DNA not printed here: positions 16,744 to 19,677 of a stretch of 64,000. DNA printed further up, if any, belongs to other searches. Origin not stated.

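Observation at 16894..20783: Rosetta-stone fusion of NagZ (GH3) with NamZ (DUF1343), plus a divergent secreted NamZ paralog: an exported exo-lytic peptidoglycan-glycan trimming module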

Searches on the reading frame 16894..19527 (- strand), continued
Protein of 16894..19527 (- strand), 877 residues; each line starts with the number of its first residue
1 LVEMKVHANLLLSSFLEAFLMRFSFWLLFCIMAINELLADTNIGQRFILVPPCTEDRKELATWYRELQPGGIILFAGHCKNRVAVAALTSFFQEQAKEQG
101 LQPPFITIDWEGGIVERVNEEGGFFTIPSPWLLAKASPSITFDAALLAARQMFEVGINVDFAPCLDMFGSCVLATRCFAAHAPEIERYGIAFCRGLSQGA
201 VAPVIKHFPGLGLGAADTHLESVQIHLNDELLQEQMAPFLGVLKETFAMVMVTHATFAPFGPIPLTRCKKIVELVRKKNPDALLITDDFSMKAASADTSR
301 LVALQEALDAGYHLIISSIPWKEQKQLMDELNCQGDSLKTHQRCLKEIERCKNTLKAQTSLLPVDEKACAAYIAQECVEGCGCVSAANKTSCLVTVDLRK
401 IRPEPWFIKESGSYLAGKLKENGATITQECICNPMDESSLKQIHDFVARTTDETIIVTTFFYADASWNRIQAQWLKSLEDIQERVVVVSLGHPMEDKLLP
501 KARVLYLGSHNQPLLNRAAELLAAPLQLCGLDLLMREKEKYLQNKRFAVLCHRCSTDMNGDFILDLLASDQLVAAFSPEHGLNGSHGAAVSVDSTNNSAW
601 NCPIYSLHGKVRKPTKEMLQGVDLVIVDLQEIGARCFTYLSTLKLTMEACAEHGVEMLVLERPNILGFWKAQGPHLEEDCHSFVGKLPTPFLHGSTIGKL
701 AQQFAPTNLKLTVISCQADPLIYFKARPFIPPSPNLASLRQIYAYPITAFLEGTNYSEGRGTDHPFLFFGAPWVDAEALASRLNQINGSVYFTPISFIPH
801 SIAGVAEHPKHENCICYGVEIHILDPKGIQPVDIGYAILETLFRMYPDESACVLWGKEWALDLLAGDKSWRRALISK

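Call 27: find_encoding_contigs(protein=P0028, flank=10000, max_places=2)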
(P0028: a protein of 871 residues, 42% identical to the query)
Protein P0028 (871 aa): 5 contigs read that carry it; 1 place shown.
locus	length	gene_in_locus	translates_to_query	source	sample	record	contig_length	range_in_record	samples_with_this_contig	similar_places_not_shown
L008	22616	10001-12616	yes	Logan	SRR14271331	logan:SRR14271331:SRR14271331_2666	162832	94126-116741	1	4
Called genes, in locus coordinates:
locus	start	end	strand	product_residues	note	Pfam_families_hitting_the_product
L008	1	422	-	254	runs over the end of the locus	PF04452:Methyltrans_RNA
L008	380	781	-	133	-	-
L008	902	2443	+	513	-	PF01676:Metalloenzyme, PF06415:iPGM_N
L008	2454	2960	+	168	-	PF09685:MamF_MmsF (weak)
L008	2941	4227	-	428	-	PF00324:AA_permease, PF13520:AA_permease_2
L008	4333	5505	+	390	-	-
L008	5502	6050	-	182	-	PF02632:BioY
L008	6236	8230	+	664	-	PF03030:H_PPase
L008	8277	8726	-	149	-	-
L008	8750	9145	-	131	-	PF12796:Ank_2 (weak), PF13857:Ank_5 (weak)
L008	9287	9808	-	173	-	-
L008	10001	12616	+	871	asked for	PF00933:Glyco_hydro_3, PF07075:NamZ_N, PF20732:NamZ_C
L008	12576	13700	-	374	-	-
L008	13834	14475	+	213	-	-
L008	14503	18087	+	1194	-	PF00924:MS_channel_2nd, PF21082:MS_channel_3rd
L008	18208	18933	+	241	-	-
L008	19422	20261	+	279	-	PF00398:RrnaAD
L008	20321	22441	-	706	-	PF08240:ADH_N (faint), PF00107:ADH_zinc_N, PF01408:GFO_IDH_MocA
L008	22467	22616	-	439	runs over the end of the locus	PF03446:NAD_binding_2 (weak), PF03721:UDPG_MGDP_dh_N, PF00984:UDPG_MGDP_dh, PF03720:UDPG_MGDP_dh_C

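Call 44: search_protein_representatives(protein=P0001)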
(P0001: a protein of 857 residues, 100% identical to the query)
Query: 857 residues. Proteins with E-value up to 0.001 (for the whole library): 18528; up to 1e-10: 9311; up to 1e-30: 1195. The best 150 are listed.
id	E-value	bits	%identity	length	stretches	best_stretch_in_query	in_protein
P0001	0.0e+00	2005.5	100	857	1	1-857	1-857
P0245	2.0e-227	773.7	47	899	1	19-855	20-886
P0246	1.5e-211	721.3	47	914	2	21-687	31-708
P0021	4.5e-210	716.4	43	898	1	7-854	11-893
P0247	2.7e-209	713.8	43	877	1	9-851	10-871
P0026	8.4e-205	698.9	43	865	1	11-855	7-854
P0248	7.5e-200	682.5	43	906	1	7-855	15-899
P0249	2.4e-185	634.5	40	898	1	8-855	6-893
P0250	7.6e-181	619.7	43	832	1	60-853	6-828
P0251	1.1e-177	609.3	48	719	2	521-854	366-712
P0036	3.1e-177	607.7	40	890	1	3-851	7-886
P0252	5.0e-116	405.2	46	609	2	346-697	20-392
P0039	1.3e-112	393.9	38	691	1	15-572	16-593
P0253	5.8e-110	385.2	40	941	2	509-854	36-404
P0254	2.8e-107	376.3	36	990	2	510-830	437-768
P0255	4.7e-100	352.4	38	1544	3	509-853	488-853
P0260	2.2e-72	260.8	33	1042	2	510-847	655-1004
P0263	3.0e-66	240.5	34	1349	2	498-825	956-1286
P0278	1.4e-57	211.9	33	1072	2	521-805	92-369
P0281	2.6e-57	211.0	40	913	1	507-829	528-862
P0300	1.0e-55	205.7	40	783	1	504-829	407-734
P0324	3.5e-53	197.3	39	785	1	500-831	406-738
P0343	4.9e-52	193.5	38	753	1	511-825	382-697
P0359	4.0e-51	190.5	33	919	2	514-852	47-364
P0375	4.6e-50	187.0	38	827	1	501-829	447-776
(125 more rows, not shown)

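Call 46: search_protein_families(library=pfam, proteins=[P0253, P0254, P0255, P0260, P0263, P0278, P0281, P0044], max_evalue=0.00001)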
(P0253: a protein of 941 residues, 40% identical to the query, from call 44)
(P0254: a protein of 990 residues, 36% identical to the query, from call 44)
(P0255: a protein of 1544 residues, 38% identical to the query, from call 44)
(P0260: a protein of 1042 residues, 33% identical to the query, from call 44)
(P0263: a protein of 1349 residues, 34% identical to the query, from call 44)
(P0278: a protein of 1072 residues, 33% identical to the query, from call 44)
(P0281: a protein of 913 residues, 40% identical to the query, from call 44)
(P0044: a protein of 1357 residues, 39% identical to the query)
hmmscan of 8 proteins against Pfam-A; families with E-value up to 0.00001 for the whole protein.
P0253 (941 aa): 3 families
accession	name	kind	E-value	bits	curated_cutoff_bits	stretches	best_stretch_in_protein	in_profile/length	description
PF00933.27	Glyco_hydro_3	-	1.8e-79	267.9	27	1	419-747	2-315/316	Glycosyl hydrolase family 3 N terminal domain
PF07075.17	NamZ_N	-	1.1e-46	159.2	26.9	1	92-267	24-202/203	Exo-beta-N-acetylmuramidase NamZ, N-terminal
PF20732.2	NamZ_C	-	3.2e-38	132.3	25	1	272-415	2-132/152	Exo-beta-N-acetylmuramidase NamZ, C-terminal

P0254 (990 aa): 3 families
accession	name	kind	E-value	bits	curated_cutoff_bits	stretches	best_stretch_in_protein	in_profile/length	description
PF07075.17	NamZ_N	-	5e-174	575.1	26.9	2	58-257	1-202/203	Exo-beta-N-acetylmuramidase NamZ, N-terminal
PF20732.2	NamZ_C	-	2.9e-101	337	25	2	656-816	1-152/152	Exo-beta-N-acetylmuramidase NamZ, C-terminal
PF16403.11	Bact_surface_Ig-like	-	8.7e-11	42.2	27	1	830-893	6-66/71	Bacterial surface protein, Ig-like domain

P0255 (1544 aa): 3 families
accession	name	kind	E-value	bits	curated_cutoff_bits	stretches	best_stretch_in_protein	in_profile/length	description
PF07075.17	NamZ_N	-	1.1e-163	541.2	26.9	2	60-286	1-202/203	Exo-beta-N-acetylmuramidase NamZ, N-terminal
PF20732.2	NamZ_C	-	1.8e-78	263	25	2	720-895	1-152/152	Exo-beta-N-acetylmuramidase NamZ, C-terminal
PF00395.25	SLH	-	3.1e-34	117.1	20.8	3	1423-1466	1-44/44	S-layer homology domain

P0260 (1042 aa): 4 families
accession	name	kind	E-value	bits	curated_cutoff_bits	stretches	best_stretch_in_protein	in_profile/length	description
PF00933.27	Glyco_hydro_3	-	1.1e-90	304.8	27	1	100-417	2-314/316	Glycosyl hydrolase family 3 N terminal domain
PF07075.17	NamZ_N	-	2.1e-82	275.9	26.9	1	673-875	2-201/203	Exo-beta-N-acetylmuramidase NamZ, N-terminal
PF20732.2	NamZ_C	-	2.2e-46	158.8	25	1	880-1041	1-152/152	Exo-beta-N-acetylmuramidase NamZ, C-terminal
PF01915.27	Glyco_hydro_3_C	-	5.9e-10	39.9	31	1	458-635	2-171/200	Glycosyl hydrolase family 3 C-terminal domain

P0263 (1349 aa): 5 families
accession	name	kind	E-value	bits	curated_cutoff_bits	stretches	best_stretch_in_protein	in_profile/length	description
PF00144.29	Beta-lactamase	-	3.4e-77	260.2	27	1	616-944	1-318/329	Beta-lactamase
PF00933.27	Glyco_hydro_3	-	1.4e-75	255.2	27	1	59-379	2-315/316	Glycosyl hydrolase family 3 N terminal domain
PF07075.17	NamZ_N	-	3e-75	252.5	26.9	1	984-1185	1-202/203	Exo-beta-N-acetylmuramidase NamZ, N-terminal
PF20732.2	NamZ_C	-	9.6e-34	117.8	25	1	1189-1341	1-152/152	Exo-beta-N-acetylmuramidase NamZ, C-terminal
PF01915.27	Glyco_hydro_3_C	-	3e-11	44.1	31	1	418-586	1-171/200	Glycosyl hydrolase family 3 C-terminal domain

P0278 (1072 aa): 4 families
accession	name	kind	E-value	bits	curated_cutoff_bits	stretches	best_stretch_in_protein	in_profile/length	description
PF00933.27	Glyco_hydro_3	-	3.5e-91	306.4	27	1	480-826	2-316/316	Glycosyl hydrolase family 3 N terminal domain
PF07075.17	NamZ_N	-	1e-67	227.9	26.9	1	98-297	1-202/203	Exo-beta-N-acetylmuramidase NamZ, N-terminal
PF20732.2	NamZ_C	-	5e-30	105.7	25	1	301-454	1-152/152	Exo-beta-N-acetylmuramidase NamZ, C-terminal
PF01915.27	Glyco_hydro_3_C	-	2.1e-07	31.5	31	1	867-1071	1-200/200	Glycosyl hydrolase family 3 C-terminal domain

P0281 (913 aa): 3 families
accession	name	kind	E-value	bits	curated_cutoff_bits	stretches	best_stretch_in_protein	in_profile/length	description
PF07075.17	NamZ_N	-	2.9e-86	288.5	26.9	1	548-752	1-202/203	Exo-beta-N-acetylmuramidase NamZ, N-terminal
PF20732.2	NamZ_C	-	4.5e-44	151.3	25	1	757-899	2-139/152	Exo-beta-N-acetylmuramidase NamZ, C-terminal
PF00474.23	SSF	-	1.2e-29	103.9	22.8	1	36-453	1-402/406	Sodium:solute symporter family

P0044 (1357 aa): 5 families
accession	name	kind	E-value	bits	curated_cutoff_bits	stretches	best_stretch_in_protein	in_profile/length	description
PF00933.27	Glyco_hydro_3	-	8.2e-83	278.9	27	1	68-386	1-315/316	Glycosyl hydrolase family 3 N terminal domain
PF00144.29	Beta-lactamase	-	7.8e-79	265.7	27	1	628-957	1-319/329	Beta-lactamase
PF07075.17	NamZ_N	-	1.4e-70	237.3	26.9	1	997-1200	1-202/203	Exo-beta-N-acetylmuramidase NamZ, N-terminal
PF20732.2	NamZ_C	-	1e-32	114.4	25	1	1205-1356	2-152/152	Exo-beta-N-acetylmuramidase NamZ, C-terminal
PF01915.27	Glyco_hydro_3_C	-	7.7e-15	55.8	31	1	426-590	2-171/200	Glycosyl hydrolase family 3 C-terminal domain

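Call 48: predict_structure(alignment_id=A1)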
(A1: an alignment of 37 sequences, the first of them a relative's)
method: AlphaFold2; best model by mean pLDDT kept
length: 857 residues; sequences in the alignment: 37
mean_pLDDT: 91.3   pTM: 0.91
mean pLDDT of the five models: 91.3, 89.8, 89.6, 88.5, 87.9
residues with pLDDT >= 90: 657; 70-90: 166; 50-70: 32; < 50: 2
segments of 3 or more residues with pLDDT < 50: none
pLDDT, mean of each block of 10 residues (from residue 1): 76 62 93 94 96 94 96 96 95 81 92 93 96 96 83 71 95 94 94 81 89 94 89 94 95 94 95 91 95 96 94 79 92 81 90 91 68 94 85 94 93 95 93 91 83 95 93 89 91 94 89 95 96 92 92 93 76 84 90 95 97 91 97 98 93 95 93 95 97 92 85 91 96 97 96 98 91 96 89 98 94 97 97 95 96 90
secondary structure, 60 per line:
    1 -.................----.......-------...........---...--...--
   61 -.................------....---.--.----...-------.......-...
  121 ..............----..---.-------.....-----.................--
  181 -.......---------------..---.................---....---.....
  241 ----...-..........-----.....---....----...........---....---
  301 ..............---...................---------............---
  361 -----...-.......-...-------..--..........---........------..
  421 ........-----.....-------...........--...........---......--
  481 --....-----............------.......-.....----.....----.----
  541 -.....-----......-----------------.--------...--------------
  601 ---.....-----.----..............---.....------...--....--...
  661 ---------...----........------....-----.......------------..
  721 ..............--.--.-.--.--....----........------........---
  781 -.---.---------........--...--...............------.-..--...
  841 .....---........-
elements in order (helices of 4 or more, strands of 3 or more residues): H2-18 H23-26 E27-29 H37-47 E51-53 H62-78 E85-88 H110-116 H118-134 H152-156 H162-178 E182-188 H209-225 E229-232 H249-258 E264-268 H272-275 H280-290 E294-297 H301-314 H318-336 H346-357 E370-376 H394-401 E405-412 H419-428 E434-438 H446-456 H459-464 E465-469 H473-478 E483-486 H492-503 H510-516 H518-522 E527-531 H543-546 E552-557 E584-586 E604-608 H619-632 E636-640 E652-655 E670-672 H677-684 E691-694 H700-706 H719-733 E748-751 H756-763 E770-777 E796-803 H811-825 H840-845 H849-856
